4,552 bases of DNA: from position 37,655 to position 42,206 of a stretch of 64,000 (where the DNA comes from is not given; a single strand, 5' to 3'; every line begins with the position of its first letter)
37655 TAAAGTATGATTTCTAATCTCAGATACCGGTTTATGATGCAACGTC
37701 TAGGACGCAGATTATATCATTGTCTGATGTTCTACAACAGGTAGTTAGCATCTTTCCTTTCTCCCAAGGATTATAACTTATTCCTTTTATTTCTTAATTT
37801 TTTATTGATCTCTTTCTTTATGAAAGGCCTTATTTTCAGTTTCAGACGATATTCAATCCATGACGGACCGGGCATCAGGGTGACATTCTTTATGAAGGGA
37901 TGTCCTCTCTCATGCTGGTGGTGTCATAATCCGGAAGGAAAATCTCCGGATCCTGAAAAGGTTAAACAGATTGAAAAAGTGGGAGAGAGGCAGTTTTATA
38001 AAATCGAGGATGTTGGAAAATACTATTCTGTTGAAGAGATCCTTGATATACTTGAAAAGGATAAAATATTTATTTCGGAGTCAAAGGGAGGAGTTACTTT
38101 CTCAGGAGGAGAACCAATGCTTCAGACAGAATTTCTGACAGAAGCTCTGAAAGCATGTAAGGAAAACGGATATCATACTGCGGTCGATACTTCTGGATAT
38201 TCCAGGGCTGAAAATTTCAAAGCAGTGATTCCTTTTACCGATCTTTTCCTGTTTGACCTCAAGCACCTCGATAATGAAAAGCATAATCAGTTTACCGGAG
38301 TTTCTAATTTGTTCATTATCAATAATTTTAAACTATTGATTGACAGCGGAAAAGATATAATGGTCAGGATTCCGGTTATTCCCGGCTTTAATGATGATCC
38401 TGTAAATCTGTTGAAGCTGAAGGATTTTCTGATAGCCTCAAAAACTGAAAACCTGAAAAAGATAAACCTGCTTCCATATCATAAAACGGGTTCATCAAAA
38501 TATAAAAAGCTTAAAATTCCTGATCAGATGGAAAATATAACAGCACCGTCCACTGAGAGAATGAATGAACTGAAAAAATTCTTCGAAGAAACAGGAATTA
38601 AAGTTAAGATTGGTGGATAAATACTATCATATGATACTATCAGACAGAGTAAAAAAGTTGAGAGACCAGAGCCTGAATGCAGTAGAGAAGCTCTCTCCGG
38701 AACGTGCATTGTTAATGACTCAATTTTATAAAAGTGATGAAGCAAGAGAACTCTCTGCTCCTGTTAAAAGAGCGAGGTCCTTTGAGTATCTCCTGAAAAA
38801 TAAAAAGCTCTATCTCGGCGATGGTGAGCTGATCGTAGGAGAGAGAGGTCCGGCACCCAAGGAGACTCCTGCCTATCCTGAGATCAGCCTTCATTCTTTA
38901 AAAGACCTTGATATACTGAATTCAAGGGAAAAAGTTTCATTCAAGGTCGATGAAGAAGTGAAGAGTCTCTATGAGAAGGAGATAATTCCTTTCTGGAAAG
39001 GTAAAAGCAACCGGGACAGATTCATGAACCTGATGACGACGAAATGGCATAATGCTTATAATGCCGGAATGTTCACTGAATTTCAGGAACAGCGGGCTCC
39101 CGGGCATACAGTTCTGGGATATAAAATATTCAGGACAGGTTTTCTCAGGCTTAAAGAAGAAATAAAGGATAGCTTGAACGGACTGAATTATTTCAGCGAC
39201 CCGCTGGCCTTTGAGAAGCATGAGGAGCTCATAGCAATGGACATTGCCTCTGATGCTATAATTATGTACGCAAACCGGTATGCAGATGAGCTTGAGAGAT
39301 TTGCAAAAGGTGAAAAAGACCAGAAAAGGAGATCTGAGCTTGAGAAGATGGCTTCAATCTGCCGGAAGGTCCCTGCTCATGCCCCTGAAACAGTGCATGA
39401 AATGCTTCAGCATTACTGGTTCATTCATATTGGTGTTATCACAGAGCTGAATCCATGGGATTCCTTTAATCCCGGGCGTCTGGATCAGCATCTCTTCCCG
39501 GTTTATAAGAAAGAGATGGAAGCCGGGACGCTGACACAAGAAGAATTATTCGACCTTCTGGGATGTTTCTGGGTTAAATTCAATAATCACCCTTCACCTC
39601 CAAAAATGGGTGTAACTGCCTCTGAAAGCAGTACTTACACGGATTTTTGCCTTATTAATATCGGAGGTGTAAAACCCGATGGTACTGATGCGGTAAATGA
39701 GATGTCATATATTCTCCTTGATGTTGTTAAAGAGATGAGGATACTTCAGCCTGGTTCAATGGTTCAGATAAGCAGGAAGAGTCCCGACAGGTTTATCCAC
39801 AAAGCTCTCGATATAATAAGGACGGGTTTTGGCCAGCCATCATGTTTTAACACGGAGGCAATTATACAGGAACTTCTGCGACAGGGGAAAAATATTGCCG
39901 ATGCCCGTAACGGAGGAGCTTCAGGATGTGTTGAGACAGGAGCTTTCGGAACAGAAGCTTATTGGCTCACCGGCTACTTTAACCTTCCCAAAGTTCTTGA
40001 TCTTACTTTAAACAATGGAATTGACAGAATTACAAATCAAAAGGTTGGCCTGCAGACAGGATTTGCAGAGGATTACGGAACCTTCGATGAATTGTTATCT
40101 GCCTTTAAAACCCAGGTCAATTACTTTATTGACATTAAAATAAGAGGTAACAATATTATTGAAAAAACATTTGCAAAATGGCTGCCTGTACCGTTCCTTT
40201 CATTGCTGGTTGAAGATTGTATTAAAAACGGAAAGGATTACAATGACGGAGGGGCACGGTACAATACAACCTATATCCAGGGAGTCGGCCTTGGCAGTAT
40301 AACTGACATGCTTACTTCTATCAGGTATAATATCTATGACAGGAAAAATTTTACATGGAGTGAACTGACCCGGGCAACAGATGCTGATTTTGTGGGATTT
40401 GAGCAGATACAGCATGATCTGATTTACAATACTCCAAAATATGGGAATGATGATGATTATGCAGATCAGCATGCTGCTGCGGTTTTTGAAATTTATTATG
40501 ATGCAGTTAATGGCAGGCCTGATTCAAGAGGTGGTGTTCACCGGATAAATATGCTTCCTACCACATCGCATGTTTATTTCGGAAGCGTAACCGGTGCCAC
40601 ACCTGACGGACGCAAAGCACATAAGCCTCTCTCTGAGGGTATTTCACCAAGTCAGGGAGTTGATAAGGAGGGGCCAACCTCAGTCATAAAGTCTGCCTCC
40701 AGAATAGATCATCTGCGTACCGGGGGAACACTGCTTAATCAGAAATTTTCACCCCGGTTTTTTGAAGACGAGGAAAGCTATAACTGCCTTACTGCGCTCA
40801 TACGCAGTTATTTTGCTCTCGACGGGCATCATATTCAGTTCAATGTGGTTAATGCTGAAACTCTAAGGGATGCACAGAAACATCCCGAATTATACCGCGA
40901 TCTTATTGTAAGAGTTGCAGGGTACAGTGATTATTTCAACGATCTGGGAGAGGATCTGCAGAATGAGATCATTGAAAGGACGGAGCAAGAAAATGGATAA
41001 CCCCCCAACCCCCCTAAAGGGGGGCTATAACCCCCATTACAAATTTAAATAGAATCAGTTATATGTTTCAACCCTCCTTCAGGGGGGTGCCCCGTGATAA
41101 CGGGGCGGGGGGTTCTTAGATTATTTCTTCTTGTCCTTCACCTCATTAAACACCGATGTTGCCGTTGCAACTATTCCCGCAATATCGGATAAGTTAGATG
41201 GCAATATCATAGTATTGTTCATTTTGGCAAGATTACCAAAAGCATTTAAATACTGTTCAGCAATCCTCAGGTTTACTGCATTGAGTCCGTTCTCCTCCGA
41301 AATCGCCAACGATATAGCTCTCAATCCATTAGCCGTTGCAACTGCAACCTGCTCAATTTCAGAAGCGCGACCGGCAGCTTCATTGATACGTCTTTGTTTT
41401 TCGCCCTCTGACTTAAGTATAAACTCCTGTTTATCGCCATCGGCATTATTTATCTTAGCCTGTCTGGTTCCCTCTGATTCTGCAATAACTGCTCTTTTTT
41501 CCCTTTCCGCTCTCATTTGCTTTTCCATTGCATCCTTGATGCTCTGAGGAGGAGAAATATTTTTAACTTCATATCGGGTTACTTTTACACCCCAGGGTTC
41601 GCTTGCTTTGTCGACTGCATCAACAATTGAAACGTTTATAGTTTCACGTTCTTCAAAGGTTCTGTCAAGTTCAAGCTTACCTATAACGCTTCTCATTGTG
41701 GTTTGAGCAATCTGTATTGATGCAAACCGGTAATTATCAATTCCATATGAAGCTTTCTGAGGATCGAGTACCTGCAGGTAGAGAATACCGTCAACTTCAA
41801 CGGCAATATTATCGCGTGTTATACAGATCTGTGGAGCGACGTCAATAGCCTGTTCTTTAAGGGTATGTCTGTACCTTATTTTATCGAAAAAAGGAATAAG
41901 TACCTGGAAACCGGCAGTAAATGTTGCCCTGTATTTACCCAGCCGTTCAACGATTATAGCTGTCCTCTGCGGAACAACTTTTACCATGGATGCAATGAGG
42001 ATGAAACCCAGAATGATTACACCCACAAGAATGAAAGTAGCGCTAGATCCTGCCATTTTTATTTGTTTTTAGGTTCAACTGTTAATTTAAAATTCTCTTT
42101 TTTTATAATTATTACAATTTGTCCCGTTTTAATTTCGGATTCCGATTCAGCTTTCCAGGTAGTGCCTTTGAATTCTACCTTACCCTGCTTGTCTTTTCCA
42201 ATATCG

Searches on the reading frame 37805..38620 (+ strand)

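Call 77: search_protein_families(library=pfam, proteins=[window:37805-38620:+], max_evalue=0.00001)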
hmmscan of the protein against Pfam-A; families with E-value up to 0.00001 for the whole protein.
window:37805-38620:+ (271 aa): 2 families
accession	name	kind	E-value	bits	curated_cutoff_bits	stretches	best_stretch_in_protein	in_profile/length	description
PF04055.27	Radical_SAM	-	1.2e-21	78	29.5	1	29-202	3-162/166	Radical SAM superfamily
PF13353.11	Fer4_12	-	2.7e-14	54.1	22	1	20-138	2-98/137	4Fe-4S single cluster domain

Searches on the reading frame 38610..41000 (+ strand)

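Call 77: search_protein_families(library=pfam, proteins=[window:38610-41000:+], max_evalue=0.00001)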
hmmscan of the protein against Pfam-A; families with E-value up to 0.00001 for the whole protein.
window:38610-41000:+ (796 aa): 2 families
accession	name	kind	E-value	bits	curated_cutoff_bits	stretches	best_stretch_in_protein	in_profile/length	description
PF02901.20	PFL-like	-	1.7e-211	704.7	24.3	1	11-658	2-647/647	Pyruvate formate lyase-like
PF01228.26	Gly_radical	-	1.5e-36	125.6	22.2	1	675-777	2-106/106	Glycine radical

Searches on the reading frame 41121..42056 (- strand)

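Call 77: search_protein_families(library=pfam, proteins=[window:41121-42056:-], max_evalue=0.00001)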
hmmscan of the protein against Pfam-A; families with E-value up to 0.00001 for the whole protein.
window:41121-42056:- (311 aa): 2 families
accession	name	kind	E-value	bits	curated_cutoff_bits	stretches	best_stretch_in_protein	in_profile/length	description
PF01145.31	Band_7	-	5.5e-33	114.9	23.6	1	26-196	1-174/176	SPFH domain / Band 7 family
PF16200.10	Band_7_C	-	1.1e-24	86.6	29.1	1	247-307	2-62/63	C-terminal region of band_7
